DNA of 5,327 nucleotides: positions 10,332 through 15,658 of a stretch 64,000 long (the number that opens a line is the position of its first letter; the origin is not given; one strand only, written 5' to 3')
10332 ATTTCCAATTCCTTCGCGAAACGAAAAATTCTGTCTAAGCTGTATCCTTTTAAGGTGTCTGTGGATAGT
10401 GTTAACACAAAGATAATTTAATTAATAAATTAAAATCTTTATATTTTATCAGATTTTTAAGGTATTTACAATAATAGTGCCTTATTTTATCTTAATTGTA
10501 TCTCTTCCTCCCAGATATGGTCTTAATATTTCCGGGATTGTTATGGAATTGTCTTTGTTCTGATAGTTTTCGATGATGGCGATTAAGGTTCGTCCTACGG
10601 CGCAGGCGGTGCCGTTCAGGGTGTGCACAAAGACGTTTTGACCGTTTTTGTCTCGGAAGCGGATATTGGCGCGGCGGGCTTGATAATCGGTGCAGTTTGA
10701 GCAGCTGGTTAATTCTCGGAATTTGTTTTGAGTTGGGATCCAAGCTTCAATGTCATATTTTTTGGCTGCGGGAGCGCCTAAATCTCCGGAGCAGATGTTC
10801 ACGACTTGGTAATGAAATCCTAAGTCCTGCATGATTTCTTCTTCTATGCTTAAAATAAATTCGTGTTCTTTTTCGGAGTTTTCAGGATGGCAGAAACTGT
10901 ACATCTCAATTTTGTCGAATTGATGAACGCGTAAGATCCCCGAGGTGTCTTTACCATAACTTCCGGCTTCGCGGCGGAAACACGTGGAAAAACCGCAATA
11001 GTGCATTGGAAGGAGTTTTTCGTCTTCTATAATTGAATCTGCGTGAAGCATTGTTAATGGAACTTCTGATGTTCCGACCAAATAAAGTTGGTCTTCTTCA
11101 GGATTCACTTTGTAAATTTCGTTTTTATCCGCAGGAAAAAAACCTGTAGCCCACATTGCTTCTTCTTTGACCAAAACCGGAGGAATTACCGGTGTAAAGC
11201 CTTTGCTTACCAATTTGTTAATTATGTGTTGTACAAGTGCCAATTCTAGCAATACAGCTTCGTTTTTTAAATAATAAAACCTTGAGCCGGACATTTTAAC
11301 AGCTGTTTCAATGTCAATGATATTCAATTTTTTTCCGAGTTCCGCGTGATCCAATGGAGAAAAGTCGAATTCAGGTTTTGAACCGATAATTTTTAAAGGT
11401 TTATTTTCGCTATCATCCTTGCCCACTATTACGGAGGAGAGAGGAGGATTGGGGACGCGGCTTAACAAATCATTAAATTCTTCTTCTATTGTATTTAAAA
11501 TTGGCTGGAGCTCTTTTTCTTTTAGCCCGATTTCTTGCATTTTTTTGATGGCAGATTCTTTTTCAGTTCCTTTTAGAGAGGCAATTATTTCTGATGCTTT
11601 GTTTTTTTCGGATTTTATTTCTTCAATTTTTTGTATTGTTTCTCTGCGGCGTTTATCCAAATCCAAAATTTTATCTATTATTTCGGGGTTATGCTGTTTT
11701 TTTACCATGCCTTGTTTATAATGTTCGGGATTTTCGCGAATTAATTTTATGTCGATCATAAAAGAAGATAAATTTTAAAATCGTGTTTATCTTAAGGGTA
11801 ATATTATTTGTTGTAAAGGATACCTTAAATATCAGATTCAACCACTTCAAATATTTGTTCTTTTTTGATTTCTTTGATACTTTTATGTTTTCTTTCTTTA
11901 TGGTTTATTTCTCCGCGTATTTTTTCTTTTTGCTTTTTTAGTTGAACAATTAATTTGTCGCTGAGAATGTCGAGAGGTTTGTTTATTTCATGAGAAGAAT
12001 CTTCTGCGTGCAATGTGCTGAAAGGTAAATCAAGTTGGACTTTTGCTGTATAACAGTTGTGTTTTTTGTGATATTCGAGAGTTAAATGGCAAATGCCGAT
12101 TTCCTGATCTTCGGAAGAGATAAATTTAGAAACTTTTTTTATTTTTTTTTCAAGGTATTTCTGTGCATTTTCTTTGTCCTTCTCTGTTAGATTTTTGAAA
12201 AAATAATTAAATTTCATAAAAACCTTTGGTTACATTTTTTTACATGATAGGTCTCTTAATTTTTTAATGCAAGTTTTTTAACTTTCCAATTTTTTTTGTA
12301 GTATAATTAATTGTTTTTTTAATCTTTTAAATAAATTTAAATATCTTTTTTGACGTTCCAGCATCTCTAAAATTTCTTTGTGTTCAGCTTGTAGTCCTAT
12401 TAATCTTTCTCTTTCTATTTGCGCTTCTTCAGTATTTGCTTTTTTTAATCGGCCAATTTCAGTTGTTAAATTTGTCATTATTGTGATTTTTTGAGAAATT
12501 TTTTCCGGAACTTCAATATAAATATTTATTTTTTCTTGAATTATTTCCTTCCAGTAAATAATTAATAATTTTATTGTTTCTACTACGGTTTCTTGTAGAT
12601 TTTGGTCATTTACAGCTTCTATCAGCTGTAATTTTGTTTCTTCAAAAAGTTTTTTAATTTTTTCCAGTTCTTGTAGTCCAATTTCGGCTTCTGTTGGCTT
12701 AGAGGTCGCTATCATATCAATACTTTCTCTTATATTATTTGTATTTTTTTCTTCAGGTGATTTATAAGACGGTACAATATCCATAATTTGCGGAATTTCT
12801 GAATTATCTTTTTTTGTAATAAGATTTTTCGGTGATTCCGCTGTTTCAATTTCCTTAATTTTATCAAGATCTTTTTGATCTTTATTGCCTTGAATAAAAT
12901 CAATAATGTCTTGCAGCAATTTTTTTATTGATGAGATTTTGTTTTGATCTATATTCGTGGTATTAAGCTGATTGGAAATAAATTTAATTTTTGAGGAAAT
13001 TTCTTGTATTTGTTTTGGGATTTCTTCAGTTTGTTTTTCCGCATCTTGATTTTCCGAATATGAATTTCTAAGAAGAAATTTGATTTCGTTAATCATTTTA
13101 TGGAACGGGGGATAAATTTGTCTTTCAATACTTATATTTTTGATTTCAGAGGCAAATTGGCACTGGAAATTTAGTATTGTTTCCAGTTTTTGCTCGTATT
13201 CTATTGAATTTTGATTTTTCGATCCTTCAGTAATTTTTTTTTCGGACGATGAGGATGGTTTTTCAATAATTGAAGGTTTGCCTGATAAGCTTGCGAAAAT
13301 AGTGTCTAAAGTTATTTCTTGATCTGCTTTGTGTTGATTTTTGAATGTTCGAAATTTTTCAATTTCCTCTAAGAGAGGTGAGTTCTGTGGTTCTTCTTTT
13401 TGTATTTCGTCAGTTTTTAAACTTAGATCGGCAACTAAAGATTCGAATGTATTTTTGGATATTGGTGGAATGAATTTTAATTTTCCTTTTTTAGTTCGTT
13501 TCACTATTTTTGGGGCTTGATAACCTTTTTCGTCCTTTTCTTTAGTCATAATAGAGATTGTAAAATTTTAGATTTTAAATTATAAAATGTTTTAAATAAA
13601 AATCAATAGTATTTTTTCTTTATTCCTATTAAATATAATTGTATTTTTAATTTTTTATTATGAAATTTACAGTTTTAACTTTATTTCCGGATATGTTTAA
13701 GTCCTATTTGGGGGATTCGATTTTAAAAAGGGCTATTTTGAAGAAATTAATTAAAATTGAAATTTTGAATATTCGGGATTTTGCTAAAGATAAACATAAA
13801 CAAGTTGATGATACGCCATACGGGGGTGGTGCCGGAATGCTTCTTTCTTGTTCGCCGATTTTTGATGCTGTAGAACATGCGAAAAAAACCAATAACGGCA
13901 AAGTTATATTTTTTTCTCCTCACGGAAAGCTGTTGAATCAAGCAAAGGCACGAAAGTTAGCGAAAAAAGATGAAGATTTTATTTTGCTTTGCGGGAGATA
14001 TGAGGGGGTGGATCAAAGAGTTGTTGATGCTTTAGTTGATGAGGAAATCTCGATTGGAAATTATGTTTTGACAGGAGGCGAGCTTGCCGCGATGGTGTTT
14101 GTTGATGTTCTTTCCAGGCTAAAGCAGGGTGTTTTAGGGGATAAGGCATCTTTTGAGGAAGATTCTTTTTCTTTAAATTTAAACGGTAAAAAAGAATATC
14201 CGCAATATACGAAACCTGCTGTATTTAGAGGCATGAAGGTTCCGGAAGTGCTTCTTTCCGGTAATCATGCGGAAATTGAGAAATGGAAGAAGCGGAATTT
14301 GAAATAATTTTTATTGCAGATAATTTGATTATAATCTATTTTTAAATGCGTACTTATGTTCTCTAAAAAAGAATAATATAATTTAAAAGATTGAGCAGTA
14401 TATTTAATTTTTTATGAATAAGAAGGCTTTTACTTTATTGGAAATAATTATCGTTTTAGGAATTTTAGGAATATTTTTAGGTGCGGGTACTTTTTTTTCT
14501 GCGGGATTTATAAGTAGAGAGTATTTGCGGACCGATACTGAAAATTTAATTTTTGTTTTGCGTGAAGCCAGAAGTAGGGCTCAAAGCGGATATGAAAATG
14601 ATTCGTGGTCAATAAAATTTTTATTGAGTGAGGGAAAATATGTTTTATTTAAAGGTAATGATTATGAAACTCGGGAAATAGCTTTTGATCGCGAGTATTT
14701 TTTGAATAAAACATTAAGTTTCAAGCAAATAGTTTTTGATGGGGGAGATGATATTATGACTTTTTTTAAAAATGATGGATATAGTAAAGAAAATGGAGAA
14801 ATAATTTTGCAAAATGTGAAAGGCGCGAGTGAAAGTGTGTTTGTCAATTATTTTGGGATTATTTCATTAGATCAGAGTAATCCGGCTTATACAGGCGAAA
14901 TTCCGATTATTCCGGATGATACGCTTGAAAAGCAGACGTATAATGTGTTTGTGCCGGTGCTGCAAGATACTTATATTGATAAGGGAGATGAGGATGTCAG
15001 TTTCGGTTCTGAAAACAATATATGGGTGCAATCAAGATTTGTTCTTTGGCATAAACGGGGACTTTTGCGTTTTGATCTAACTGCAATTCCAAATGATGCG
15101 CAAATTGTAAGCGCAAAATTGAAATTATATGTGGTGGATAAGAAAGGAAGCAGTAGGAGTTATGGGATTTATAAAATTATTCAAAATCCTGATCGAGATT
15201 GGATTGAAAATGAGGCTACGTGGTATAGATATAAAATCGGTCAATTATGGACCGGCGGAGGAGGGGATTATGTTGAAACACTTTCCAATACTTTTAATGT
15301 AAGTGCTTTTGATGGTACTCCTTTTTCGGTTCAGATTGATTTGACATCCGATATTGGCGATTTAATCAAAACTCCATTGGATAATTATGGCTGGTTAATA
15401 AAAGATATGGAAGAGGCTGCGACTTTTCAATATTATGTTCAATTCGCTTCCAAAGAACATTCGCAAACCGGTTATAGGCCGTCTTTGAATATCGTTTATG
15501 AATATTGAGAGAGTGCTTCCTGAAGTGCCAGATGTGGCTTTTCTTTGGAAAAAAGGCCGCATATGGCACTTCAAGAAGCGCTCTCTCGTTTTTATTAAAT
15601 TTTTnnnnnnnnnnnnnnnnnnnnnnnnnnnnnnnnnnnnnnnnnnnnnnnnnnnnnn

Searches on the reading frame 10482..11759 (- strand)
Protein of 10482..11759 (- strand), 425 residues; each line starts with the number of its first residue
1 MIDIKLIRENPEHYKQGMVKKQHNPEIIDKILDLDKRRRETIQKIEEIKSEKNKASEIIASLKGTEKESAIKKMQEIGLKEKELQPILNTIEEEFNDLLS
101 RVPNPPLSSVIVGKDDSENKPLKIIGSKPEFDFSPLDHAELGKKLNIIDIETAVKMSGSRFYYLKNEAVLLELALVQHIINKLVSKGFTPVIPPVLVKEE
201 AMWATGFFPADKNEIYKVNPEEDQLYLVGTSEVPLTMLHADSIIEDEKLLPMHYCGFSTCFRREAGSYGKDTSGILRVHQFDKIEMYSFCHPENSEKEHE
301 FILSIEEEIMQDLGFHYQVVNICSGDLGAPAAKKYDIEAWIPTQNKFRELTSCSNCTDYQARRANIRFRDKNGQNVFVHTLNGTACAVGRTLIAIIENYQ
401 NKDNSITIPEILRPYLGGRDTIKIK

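Call 79: search_protein_families(library=pfam, proteins=[window:10482-11759:-], max_evalue=0.00001)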
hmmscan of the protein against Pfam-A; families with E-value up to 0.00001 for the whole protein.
window:10482-11759:- (425 aa): 2 families
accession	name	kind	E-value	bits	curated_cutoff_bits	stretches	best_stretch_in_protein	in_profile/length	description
PF00587.30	tRNA-synt_2b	-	1.1e-43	149.8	29.3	1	216-399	1-179/179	tRNA synthetase class II core domain (G, H, P, S and T)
PF02403.27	Seryl_tRNA_N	-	9.2e-24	84.2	28.2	1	1-106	1-108/108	Seryl-tRNA synthetase N-terminal domain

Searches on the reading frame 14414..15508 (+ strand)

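Call 51: search_protein_families(library=pfam, proteins=[window:14414-15508:+], max_evalue=0.001)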
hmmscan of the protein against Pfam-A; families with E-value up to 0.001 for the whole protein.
window:14414-15508:+ (364 aa): 3 families
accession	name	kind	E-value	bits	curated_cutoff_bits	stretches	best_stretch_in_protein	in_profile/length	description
PF24517.2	CBM96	-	1.2e-14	55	26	1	182-270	7-92/164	Carbohydrate-binding module family 96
PF06848.17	Disaggr_repeat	-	1.8e-09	37.9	33.9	1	213-360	27-179/179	Disaggregatase related repeat domain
PF07963.17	N_methyl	-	2.1e-05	24.3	21.2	1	2-24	3-25/27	Prokaryotic N-terminal methylation motif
